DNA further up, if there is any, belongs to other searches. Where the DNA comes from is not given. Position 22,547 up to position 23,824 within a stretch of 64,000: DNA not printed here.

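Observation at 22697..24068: StrR-family regulator divergent from a P450, with paired GTCGAC elements and a stranded SDR N-terminus in the 394-nt intergenic region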

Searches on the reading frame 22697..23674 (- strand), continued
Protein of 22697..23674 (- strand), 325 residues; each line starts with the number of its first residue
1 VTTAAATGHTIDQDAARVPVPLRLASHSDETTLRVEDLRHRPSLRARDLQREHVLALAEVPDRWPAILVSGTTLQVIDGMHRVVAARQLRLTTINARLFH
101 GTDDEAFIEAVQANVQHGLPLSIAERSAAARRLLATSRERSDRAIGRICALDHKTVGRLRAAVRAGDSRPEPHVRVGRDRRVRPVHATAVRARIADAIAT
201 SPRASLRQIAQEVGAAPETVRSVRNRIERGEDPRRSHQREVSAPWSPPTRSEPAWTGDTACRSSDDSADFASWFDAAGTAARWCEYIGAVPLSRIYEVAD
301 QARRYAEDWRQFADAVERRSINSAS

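Call 67: predict_structure(alignment_id=A4)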
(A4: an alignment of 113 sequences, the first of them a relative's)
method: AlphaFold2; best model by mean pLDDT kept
length: 325 residues; sequences in the alignment: 113
mean_pLDDT: 85.9   pTM: 0.62
mean pLDDT of the five models: 85.9, 84.9, 84.8, 84.6, 84.3
residues with pLDDT >= 90: 207; 70-90: 76; 50-70: 16; < 50: 26
segments of 3 or more residues with pLDDT < 50: 1-23
pLDDT, mean of each block of 10 residues (from residue 1): 41 40 57 97 84 96 95 96 97 97 94 88 95 93 94 94 87 78 82 96 97 93 95 72 60 90 93 90 88 92 92 91 81
secondary structure, 60 per line:
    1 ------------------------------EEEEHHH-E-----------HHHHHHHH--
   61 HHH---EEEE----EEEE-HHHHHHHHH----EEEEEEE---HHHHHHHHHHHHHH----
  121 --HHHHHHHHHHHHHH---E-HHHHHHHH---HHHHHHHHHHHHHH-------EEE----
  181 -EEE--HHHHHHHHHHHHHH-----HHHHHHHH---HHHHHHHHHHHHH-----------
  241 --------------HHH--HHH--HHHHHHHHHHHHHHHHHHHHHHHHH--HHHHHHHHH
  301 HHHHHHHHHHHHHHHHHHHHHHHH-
elements in order: E31-34 H51-58 E67-70 E75-78 H80-88 E93-99 H103-116 H123-136 H142-149 H153-166 E174-176 E182-184 H187-200 H206-213 H217-229 H265-289 H292-324
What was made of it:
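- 22697..23674 (-): Intact gene for a 325-aa StrR-family regulator with a GTG start. It has a ParB/Srx-like N-domain (about aa 30-116), a ParB-type HTH (142-166), a beta-hairpin (174-184), a tri-helical HTH (187-229) and two long C-terminal helices (265-324). AlphaFold2 model with pLDDT 85.9 (call 67).
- On StrR family of transcriptional regulators: Model elements are E174-176, E182-184, H187-200, H206-213, H217-229, H265-289 and H292-324 (call 67).
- Call 67: AlphaFold2 model with pLDDT 85.9. It is modelled with high confidence (call 67).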

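Call 69: fold_search(model_id=the predicted structure, library=pdb)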
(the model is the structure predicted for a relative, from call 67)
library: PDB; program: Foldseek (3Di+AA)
matches with E <= 10: 543; with E <= 0.001: 27
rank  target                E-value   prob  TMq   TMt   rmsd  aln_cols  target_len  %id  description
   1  7bm8_A                4.6e-06  1.00  0.25  0.44  13.6       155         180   19  Crystal structure of the C-terminally truncated chromosome-partitioning protein ParB from Caulobacter crescentus compl (released 2021-04-28)
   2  6t1f_B                7.2e-06  1.00  0.32  0.50  13.2       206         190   18  Crystal structure of the C-terminally truncated chromosome-partitioning protein ParB from Caulobacter crescentus compl (released 2020-10-14)
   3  7bnr_A                1.3e-05  1.00  0.26  0.41  16.9       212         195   15  Crystal structure of a ParB Q52A mutant from Myxococcus xanthus bound to CTPyS (released 2021-09-08)
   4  6t1f_D                1.7e-05  1.00  0.32  0.51  13.3       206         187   18  Crystal structure of the C-terminally truncated chromosome-partitioning protein ParB from Caulobacter crescentus compl (released 2020-10-14)
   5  7bnr_B                3.2e-05  1.00  0.25  0.41  16.6       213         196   19  Crystal structure of a ParB Q52A mutant from Myxococcus xanthus bound to CTPyS (released 2021-09-08)
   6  7bnk_A                3.6e-05  1.00  0.25  0.41  16.6       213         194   14  Crystal structure of ParB from Myxococcus xanthus bound to CDP and Monothiophosphate (released 2021-09-08)
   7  7nfu_B                5.3e-05  1.00  0.34  0.50  13.4       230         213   15  Crystal structure of C-terminally truncated Geobacillus thermoleovorans nucleoid occlusion protein Noc (released 2021-02-17)
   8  7ol9_B                6.6e-05  1.00  0.24  0.38  17.2       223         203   17  Crystal structure of C-terminally truncated Bacillus subtilis nucleoid occlusion protein (Noc) complexed to the Noc-bi (released 2022-03-09)
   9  7bnk_B                7.0e-05  1.00  0.25  0.41  16.6       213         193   14  Crystal structure of ParB from Myxococcus xanthus bound to CDP and Monothiophosphate (released 2021-09-08)
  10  5k5d_B                1.0e-04  1.00  0.33  0.41  14.0       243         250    9  Structure of the C2221 form of Pnob8-like ParB-N domain (released 2016-06-15)
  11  6sdk_B                1.3e-04  1.00  0.26  0.41  16.6       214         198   15  Crystal structure of bacterial ParB dimer bound to CDP (released 2019-10-23)
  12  6t1f_C                1.9e-04  1.00  0.22  0.34  13.5       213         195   17  Crystal structure of the C-terminally truncated chromosome-partitioning protein ParB from Caulobacter crescentus compl (released 2020-10-14)
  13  7nfu_A                2.0e-04  1.00  0.34  0.48  13.9       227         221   15  Crystal structure of C-terminally truncated Geobacillus thermoleovorans nucleoid occlusion protein Noc (released 2021-02-17)
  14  7o0n_A                2.1e-04  1.00  0.25  0.40  16.8       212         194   15  Crystal structure of a ParB E93A mutant from Myxococcus xanthus bound to CDP and monothiophosphate (released 2021-09-15)
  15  6sdk_A                2.2e-04  1.00  0.25  0.40  16.1       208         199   16  Crystal structure of bacterial ParB dimer bound to CDP (released 2019-10-23)
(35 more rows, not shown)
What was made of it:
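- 22697..23674 (-): Foldseek hits to ParB, Noc and KorB (call 69).
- On StrR family of transcriptional regulators: Foldseek hits to ParB, Noc, KorB, PadC and sulfiredoxin at E 5e-6 to 1e-2 (call 69).
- Closest known: ParB/Spo0J, Noc and KorB. Same: The N-terminal ~200 residues share the fold of the ParB N-domain plus HTH (call 69).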

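Call 79: list_cluster_members(proteins=[P0001, P0105, P0115, P0087, P0099, P0013, P0121])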
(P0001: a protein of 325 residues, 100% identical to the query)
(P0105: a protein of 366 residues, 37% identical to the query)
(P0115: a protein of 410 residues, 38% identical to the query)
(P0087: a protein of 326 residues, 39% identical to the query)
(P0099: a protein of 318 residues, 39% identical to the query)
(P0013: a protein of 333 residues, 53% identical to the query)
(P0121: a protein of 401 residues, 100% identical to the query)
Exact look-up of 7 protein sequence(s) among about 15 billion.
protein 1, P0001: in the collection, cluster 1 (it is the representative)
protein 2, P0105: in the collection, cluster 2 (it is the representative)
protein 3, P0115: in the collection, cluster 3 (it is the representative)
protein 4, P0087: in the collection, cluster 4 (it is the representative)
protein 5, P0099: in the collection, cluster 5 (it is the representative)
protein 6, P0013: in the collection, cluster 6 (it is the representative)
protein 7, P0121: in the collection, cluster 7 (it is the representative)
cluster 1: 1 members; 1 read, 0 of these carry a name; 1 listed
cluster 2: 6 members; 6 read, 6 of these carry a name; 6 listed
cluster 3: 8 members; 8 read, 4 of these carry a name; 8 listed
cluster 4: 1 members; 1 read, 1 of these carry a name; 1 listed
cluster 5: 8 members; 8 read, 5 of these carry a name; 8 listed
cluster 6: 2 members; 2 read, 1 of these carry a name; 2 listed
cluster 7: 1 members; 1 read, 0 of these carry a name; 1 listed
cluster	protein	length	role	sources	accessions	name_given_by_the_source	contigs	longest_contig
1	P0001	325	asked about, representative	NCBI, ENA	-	-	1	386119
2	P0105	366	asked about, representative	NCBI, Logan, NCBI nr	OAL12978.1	streptomycin biosynthesis protein [Streptomyces noursei]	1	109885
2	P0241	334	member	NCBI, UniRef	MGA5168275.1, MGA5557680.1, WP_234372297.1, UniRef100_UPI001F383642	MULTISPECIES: ParB N-terminal domain-containing protein [Streptomyces] | ParB N-terminal domain-containing protein n=1 Tax=Streptomyces TaxID=1883 ...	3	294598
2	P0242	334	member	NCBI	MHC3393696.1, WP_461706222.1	ParB/RepB/Spo0J family partition protein [Streptomyces lavendulocolor]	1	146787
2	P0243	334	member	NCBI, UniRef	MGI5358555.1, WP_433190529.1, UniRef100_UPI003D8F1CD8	ParB/RepB/Spo0J family partition protein [Streptomyces sp. CA-252508] | ParB/RepB/Spo0J family partition protein n=1 Tax=Streptomyces sp. CA-252508 TaxID=3418946 ...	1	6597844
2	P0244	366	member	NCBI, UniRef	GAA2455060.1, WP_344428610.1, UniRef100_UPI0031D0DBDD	ParB N-terminal domain-containing protein [Streptomyces lavendulocolor] | ParB N-terminal domain-containing protein n=1 Tax=Streptomyces lavendulocolor TaxID=67316 ...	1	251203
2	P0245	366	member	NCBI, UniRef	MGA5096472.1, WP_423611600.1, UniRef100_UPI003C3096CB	ParB N-terminal domain-containing protein [Streptomyces lavendulocolor] | ParB N-terminal domain-containing protein n=1 Tax=Streptomyces lavendulocolor TaxID=67316 ...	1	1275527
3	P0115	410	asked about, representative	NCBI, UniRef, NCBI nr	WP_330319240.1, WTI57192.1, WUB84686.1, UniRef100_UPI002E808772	ParB/RepB/Spo0J family partition protein [Streptomyces platensis] | ParB/RepB/Spo0J family partition protein n=1 Tax=Streptomyces platensis TaxID=58346 ...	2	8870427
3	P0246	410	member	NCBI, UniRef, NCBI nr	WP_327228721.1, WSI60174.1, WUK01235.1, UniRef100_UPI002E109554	ParB/RepB/Spo0J family partition protein [Streptomyces platensis] | ParB/RepB/Spo0J family partition protein n=1 Tax=Streptomyces platensis TaxID=58346 ...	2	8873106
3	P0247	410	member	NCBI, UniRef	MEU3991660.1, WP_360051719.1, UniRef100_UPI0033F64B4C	ParB/RepB/Spo0J family partition protein [Streptomyces platensis] | ParB/RepB/Spo0J family partition protein n=1 Tax=Streptomyces platensis TaxID=58346 ...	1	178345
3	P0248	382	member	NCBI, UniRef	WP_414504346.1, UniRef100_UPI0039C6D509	ParB N-terminal domain-containing protein [Streptomyces sp. NEAU-L66] | ParB N-terminal domain-containing protein n=1 Tax=Streptomyces sp. NEAU-L66 TaxID=3390812 ...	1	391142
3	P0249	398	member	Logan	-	-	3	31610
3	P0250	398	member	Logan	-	-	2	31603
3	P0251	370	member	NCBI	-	-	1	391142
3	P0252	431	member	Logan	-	-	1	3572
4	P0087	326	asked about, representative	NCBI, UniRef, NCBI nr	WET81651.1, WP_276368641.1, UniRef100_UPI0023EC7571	ParB/RepB/Spo0J family partition protein [Amycolatopsis sp. QT-25] | ParB/RepB/Spo0J family partition protein n=1 Tax=Amycolatopsis sp. QT-25 TaxID=3034022 ...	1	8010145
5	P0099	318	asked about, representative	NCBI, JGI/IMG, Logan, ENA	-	ParB-like chromosome segregation protein Spo0J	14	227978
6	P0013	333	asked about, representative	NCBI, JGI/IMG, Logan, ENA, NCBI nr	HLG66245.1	MAG TPA: hypothetical protein VKV36_00070 [Acidimicrobiales bacterium] | hypothetical protein [Acidimicrobiales bacterium]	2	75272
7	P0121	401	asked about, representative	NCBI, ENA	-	-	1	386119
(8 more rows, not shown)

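Call 80: search_protein_families(library=pfam, proteins=[P0105, P0087, P0069, P0014, P0033], max_evalue=0.01)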
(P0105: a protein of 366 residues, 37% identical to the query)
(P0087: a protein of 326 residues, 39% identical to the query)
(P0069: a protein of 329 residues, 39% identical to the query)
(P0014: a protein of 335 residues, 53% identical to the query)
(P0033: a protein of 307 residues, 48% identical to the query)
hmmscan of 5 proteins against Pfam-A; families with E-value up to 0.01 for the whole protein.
P0105 (366 aa): 3 families
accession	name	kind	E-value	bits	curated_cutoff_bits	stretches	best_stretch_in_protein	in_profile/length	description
PF13412.12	HTH_24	-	0.00021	21.3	21.9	1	197-228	10-41/48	Winged helix-turn-helix DNA-binding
PF13404.12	HTH_AsnC-type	-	0.00031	20.9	27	0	197-230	10-40/42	AsnC-type helix-turn-helix domain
PF13384.12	HTH_23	-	0.00068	19.8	24.6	0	205-235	18-49/50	Homeodomain-like domain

P0087 (326 aa): 6 families
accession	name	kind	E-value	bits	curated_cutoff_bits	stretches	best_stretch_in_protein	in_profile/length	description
PF13384.12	HTH_23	-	7.6e-05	22.8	24.6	1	173-215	7-48/50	Homeodomain-like domain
PF13404.12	HTH_AsnC-type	-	0.00027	21.2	27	1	178-203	10-35/42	AsnC-type helix-turn-helix domain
PF13551.12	HTH_29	-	0.00031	21.2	28.1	0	186-212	13-39/64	Winged helix-turn helix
PF13936.12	HTH_38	-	0.0018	18.4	27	1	185-202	20-37/44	Helix-turn-helix domain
PF13412.12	HTH_24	-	0.0024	17.9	21.9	1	179-203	11-35/48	Winged helix-turn-helix DNA-binding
PF09339.16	HTH_IclR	-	0.0048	17.1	22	0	180-203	12-36/52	IclR helix-turn-helix domain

P0069 (329 aa): 8 families
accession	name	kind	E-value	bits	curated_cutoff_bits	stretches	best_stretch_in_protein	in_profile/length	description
PF13384.12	HTH_23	-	1.6e-09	37.7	24.6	1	193-236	7-49/50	Homeodomain-like domain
PF13404.12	HTH_AsnC-type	-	1.6e-05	25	27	1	202-224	14-36/42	AsnC-type helix-turn-helix domain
PF13518.12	HTH_28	-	1.7e-05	25.2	25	1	205-234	13-42/52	Helix-turn-helix domain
PF13551.12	HTH_29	-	4.3e-05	24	28.1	1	207-248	13-53/64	Winged helix-turn helix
PF13412.12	HTH_24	-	0.00012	22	21.9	1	199-224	11-36/48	Winged helix-turn-helix DNA-binding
PF13936.12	HTH_38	-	0.0008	19.5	27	1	206-222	21-37/44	Helix-turn-helix domain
PF09339.16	HTH_IclR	-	0.0019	18.4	22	1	198-223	11-36/52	IclR helix-turn-helix domain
PF13542.12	HTH_Tnp_ISL3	-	0.007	16.2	27.4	0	207-225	28-46/51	Helix-turn-helix domain of transposase family ISL3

P0014 (335 aa): 6 families
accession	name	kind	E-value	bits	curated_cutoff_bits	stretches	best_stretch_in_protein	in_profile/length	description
PF13384.12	HTH_23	-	9.7e-11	41.6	24.6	1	194-237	6-48/50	Homeodomain-like domain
PF13518.12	HTH_28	-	4.1e-07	30.4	25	1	195-231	2-36/52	Helix-turn-helix domain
PF13551.12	HTH_29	-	1.9e-05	25.1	28.1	1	195-234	1-39/64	Winged helix-turn helix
PF13936.12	HTH_38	-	0.00077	19.6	27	0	207-224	20-37/44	Helix-turn-helix domain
PF13404.12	HTH_AsnC-type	-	0.00078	19.7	27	0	209-226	19-36/42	AsnC-type helix-turn-helix domain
PF13542.12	HTH_Tnp_ISL3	-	0.002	18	27.4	0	146-161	30-45/51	Helix-turn-helix domain of transposase family ISL3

P0033 (307 aa): 7 families
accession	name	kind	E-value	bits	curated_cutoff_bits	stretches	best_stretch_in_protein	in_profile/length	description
PF13384.12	HTH_23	-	9.7e-08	32.1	24.6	1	160-199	4-41/50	Homeodomain-like domain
PF13404.12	HTH_AsnC-type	-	7.4e-05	22.9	27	1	165-194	7-36/42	AsnC-type helix-turn-helix domain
PF13412.12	HTH_24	-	0.00044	20.2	21.9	0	163-194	5-36/48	Winged helix-turn-helix DNA-binding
PF08220.18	HTH_DeoR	-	0.00051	20.2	21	1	162-194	1-33/57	DeoR-like helix-turn-helix domain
PF13936.12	HTH_38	-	0.0025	18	27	0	174-194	19-39/44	Helix-turn-helix domain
PF09339.16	HTH_IclR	-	0.0043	17.2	22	0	162-202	4-45/52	IclR helix-turn-helix domain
PF13551.12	HTH_29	-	0.007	16.9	28.1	0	177-210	14-55/64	Winged helix-turn helix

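Call 82: find_encoding_contigs(protein=P0008, flank=3000, max_places=3)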
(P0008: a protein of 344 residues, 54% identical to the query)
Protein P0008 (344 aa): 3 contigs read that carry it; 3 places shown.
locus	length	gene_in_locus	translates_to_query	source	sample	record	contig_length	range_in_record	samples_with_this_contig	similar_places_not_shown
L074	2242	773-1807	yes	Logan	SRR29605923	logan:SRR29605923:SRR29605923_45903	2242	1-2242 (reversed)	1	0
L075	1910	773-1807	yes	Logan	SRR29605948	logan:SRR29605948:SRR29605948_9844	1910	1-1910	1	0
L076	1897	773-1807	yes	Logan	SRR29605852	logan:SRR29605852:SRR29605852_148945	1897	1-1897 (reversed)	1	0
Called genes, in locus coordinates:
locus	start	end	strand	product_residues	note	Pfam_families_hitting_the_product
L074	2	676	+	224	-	?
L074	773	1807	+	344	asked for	PF13384:HTH_23 (faint), PF13936:HTH_38 (faint), PF13404:HTH_AsnC-type (faint)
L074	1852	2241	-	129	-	?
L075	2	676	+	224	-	?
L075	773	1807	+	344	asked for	PF13384:HTH_23 (faint), PF13936:HTH_38 (faint), PF13404:HTH_AsnC-type (faint)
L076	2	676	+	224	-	?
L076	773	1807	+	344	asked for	PF13384:HTH_23 (faint), PF13936:HTH_38 (faint), PF13404:HTH_AsnC-type (faint)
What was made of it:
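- On LysR-linked StrR-like clade of Acidimicrobiia (defined in this session): It is also absent downstream of the sister P0008 (call 82).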
